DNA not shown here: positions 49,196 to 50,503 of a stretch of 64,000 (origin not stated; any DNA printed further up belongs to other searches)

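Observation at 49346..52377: MtrAB/PioAB-type porin-cytochrome module (decaheme + ~670-aa barrel) without an outer MtrC-type cytochrome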

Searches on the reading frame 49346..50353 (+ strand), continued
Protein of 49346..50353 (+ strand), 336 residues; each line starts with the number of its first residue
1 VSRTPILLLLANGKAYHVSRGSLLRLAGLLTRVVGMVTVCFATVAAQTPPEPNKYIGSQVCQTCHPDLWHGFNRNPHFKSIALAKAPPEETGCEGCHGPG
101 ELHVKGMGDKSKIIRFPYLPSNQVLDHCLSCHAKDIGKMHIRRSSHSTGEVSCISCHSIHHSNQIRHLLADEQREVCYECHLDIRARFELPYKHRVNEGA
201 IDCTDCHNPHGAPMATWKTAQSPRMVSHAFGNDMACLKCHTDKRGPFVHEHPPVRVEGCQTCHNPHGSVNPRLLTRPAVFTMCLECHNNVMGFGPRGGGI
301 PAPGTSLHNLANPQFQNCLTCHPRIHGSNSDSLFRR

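Call 68: find_encoding_contigs(protein=P0217, flank=8000, max_places=1)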
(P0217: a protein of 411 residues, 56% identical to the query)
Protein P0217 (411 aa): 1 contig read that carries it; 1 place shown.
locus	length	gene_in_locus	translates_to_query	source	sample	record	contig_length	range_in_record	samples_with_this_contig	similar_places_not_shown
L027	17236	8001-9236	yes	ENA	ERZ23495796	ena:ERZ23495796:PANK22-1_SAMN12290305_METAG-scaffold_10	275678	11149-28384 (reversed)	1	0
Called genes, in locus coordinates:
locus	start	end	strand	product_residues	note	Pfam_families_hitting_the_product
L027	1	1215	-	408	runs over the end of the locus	PF01773:Nucleos_tra2_N, PF07670:Gate, PF07662:Nucleos_tra2_C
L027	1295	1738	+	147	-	PF01243:PNPOx_N, PF16242:Pyrid_ox_like (weak)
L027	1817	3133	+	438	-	PF01408:GFO_IDH_MocA, PF22725:GFO_IDH_MocA_C3 (faint), PF19051:GFO_IDH_MocA_C2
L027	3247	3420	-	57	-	-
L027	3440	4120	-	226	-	PF01578:Cytochrom_C_asm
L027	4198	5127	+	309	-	PF07837:FTCD_N, PF02971:FTCD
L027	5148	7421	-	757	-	PF01138:RNase_PH, PF03725:RNase_PH_C (weak), PF01138:RNase_PH, PF00013:KH_1, PF00575:S1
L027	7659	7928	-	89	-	PF00312:Ribosomal_S15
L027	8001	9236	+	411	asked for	PF14522:Cytochrome_C7 (faint), PF22678:Cytochrom_c_NrfB-like (faint), PF09699:Paired_CXXCH_1, PF14537:Cytochrom_c3_2 (weak), PF09699:Paired_CXXCH_1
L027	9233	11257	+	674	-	-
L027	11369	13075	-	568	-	-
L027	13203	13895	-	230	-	PF01987:AIM24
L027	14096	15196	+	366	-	-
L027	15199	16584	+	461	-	PF00884:Sulfatase, PF16347:SGSH_C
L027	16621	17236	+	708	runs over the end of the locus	PF02897:Peptidase_S9_N, PF00326:Peptidase_S9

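Call 69: find_encoding_contigs(protein=P0230, flank=8000, max_places=1)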
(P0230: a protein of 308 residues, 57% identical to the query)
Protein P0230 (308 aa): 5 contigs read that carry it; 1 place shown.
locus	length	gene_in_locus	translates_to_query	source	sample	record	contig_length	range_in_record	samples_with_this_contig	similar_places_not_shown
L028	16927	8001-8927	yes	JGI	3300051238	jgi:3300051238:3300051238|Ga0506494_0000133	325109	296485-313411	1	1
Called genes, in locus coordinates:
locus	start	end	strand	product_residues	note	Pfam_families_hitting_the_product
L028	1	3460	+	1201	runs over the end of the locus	PF13620:CarboxypepD_reg, PF13715:CarbopepD_reg_2 (weak), PF25183:OMP_b-brl_4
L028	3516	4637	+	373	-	-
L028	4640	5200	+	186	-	PF16694:Cytochrome_P460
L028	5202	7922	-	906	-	PF00069:Pkinase, PF07714:PK_Tyr_Ser-Thr, PF03109:ABC1 (weak), PF07676:PD40, PF26550:Tricorn_2nd (weak), PF26549:Tricorn_N, PF07676:PD40, PF26549:Tricorn_N, +5 more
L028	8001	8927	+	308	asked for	PF14537:Cytochrom_c3_2 (faint), PF22113:Mtrc-MtrF_II-IV_dom (faint), PF13435:Cytochrome_C554 (faint), PF22678:Cytochrom_c_NrfB-like (weak), PF09699:Paired_CXXCH_1, PF14522:Cytochrome_C7 (weak), PF09699:Paired_CXXCH_1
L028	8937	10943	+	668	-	-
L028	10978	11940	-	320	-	PF13088:BNR_2 (weak), PF15902:Sortilin-Vps10 (weak)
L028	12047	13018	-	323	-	PF00291:PALP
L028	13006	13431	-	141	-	PF02082:Rrf2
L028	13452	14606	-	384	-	PF00108:Thiolase_N, PF02803:Thiolase_C, PF22691:Thiolase_C_1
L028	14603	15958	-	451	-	PF08541:ACP_syn_III_C (weak), PF01796:OB_ChsH2_C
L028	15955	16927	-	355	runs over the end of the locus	PF02515:CoA_transf_3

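Call 91: predict_structure(alignment_id=A5)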
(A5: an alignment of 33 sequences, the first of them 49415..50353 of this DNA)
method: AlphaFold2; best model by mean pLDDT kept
length: 313 residues; sequences in the alignment: 33
mean_pLDDT: 51.8   pTM: 0.37
mean pLDDT of the five models: 51.8, 51.7, 46.9, 45.2, 45.1
residues with pLDDT >= 90: 8; 70-90: 78; 50-70: 52; < 50: 175
segments of 3 or more residues with pLDDT < 50: 114-267, 298-313
pLDDT, mean of each block of 10 residues (from residue 1): 83 87 77 83 67 51 69 85 89 79 71 46 34 35 34 37 36 29 32 35 27 28 28 31 36 37 48 54 59 55 44 44
secondary structure, 60 per line:
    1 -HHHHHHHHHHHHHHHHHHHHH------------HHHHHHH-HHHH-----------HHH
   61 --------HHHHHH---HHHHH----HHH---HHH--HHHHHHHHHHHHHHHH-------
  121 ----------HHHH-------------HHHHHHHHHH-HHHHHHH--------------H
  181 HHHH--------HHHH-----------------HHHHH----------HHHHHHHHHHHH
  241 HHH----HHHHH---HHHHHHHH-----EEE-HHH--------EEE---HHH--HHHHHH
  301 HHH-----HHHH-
elements in order: H2-22 H35-41 H43-46 H69-74 H78-82 H98-113 H131-134 H148-157 H159-165 H180-184 H193-196 H214-218 H229-243 H248-252 H256-263 E269-271 E284-286 H295-303 H309-312

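Call 93: find_encoding_contigs(protein=P0455, flank=6000, max_places=1)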
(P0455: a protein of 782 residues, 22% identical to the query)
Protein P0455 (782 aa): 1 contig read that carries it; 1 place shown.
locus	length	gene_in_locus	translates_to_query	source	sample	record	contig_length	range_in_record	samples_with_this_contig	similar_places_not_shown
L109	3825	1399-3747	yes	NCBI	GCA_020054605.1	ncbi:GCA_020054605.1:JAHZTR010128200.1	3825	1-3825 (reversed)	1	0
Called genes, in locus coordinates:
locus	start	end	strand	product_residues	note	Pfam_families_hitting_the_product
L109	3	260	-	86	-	?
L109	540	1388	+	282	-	PF14522:Cytochrome_C7 (faint), PF22113:Mtrc-MtrF_II-IV_dom (faint), PF22678:Cytochrom_c_NrfB-like (weak), PF09699:Paired_CXXCH_1, PF14537:Cytochrom_c3_2 (weak), PF09699:Paired_CXXCH_1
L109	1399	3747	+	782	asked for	PF11854:MtrB_PioB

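Call 94: find_encoding_contigs(protein=P0452, flank=6000, max_places=1)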
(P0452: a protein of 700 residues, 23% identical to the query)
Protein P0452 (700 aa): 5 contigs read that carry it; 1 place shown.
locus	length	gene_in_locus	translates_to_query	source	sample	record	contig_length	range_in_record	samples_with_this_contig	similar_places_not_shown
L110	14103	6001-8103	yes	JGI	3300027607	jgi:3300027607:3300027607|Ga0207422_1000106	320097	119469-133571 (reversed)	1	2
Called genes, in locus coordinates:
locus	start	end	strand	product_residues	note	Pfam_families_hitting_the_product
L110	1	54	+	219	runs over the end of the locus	PF02508:Rnf-Nqr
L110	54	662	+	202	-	PF02508:Rnf-Nqr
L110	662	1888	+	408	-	PF00111:Fer2, PF00970:FAD_binding_6 (weak), PF00175:NAD_binding_1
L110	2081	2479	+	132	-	PF00571:CBS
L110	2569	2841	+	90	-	PF13442:Cytochrome_CBB3 (weak)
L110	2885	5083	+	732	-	-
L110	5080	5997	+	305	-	PF14522:Cytochrome_C7 (faint), PF14537:Cytochrom_c3_2 (faint), PF22113:Mtrc-MtrF_II-IV_dom (faint), PF22678:Cytochrom_c_NrfB-like, PF09699:Paired_CXXCH_1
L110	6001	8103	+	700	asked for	PF11854:MtrB_PioB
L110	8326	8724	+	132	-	PF00034:Cytochrom_C, PF13442:Cytochrome_CBB3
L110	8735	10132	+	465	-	PF00115:COX1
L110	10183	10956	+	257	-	PF01078:Mg_chelatase (faint), PF07728:AAA_5, PF08406:CbbQ_C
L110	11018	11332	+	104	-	PF09685:MamF_MmsF (weak)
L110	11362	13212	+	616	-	PF00092:VWA, PF13519:VWA_2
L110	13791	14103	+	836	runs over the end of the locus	PF05345:He_PIG, PF18957:RibLong (faint), PF17963:Big_9 (weak), PF05345:He_PIG, PF00041:fn3 (weak)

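Call 95: find_encoding_contigs(protein=P0458, flank=6000, max_places=1)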
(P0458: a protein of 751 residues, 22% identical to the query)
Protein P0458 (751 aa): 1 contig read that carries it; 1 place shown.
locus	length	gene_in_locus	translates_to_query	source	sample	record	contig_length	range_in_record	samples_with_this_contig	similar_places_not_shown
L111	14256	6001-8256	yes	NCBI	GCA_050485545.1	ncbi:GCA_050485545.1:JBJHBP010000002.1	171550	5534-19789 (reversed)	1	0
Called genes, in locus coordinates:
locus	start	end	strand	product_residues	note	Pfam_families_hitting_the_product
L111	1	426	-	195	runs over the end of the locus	-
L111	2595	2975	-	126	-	-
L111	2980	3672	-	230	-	PF01895:PhoU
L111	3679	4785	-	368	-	PF02690:Na_Pi_cotrans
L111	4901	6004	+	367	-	PF14522:Cytochrome_C7 (faint), PF14537:Cytochrom_c3_2 (faint), PF22113:Mtrc-MtrF_II-IV_dom (faint), PF22678:Cytochrom_c_NrfB-like (weak), PF09699:Paired_CXXCH_1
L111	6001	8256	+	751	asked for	PF13505:OMP_b-brl (faint), PF11854:MtrB_PioB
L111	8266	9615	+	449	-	PF01794:Ferric_reduct, PF08022:FAD_binding_8 (weak), PF00175:NAD_binding_1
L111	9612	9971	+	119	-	PF00173:Cyt-b5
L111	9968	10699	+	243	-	PF13489:Methyltransf_23, PF01209:Ubie_methyltran, PF02353:CMAS, PF08241:Methyltransf_11, PF08242:Methyltransf_12, PF13649:Methyltransf_25, PF13847:Methyltransf_31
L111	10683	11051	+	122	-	PF07784:DUF1622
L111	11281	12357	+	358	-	PF00793:DAHP_synth_1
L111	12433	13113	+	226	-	PF02517:Rce1-like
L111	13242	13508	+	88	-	PF06305:LapA_dom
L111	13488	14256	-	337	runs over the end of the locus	PF00579:tRNA-synt_1b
